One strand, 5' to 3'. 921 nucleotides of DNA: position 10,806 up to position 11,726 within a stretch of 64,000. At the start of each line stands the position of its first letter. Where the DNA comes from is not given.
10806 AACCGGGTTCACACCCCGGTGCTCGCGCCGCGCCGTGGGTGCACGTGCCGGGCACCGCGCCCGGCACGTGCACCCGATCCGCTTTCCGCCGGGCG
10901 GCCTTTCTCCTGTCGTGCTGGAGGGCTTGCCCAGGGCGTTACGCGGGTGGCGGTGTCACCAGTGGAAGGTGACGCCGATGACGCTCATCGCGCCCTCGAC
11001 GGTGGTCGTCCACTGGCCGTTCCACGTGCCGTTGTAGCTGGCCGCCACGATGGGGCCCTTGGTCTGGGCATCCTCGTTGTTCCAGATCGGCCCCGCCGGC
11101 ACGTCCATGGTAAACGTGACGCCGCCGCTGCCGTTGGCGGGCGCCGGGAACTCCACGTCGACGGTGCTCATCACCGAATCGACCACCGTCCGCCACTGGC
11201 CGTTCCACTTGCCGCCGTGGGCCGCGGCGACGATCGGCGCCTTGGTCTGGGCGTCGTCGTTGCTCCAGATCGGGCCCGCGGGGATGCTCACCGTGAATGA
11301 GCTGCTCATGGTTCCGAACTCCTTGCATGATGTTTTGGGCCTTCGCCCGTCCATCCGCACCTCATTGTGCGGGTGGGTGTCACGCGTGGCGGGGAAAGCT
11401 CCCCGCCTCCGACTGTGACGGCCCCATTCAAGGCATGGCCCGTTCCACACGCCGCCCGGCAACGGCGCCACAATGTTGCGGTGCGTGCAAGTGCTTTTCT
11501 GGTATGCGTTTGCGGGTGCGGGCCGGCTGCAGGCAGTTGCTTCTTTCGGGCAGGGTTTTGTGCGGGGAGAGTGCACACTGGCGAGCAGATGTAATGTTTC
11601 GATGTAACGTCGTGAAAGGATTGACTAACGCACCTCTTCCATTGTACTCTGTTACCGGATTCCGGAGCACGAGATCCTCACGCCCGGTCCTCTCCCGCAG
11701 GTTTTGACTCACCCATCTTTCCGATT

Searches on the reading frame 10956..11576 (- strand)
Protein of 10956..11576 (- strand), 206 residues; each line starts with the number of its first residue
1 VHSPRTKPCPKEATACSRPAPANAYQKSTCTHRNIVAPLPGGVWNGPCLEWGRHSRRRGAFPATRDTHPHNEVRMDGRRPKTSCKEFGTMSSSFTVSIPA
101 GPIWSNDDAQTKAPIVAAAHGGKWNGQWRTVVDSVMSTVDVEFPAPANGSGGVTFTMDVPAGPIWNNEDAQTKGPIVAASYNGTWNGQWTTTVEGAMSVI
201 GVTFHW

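Call 3: search_protein_families(library=pfam, proteins=[window:10956-11576:-], max_evalue=0.01)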
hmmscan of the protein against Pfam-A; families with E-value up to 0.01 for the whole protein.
window:10956-11576:- (206 aa): 1 family
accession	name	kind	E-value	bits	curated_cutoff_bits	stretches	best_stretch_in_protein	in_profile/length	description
PF12151.13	MVL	-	1.6e-22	79.6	25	2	167-199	1-33/36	Mannan-binding protein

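Call 4: search_protein_families(library=ncbifam, proteins=[window:10956-11576:-], max_evalue=0.01)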
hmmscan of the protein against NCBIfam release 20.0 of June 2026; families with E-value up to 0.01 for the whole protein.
window:10956-11576:- (206 aa): 0 families
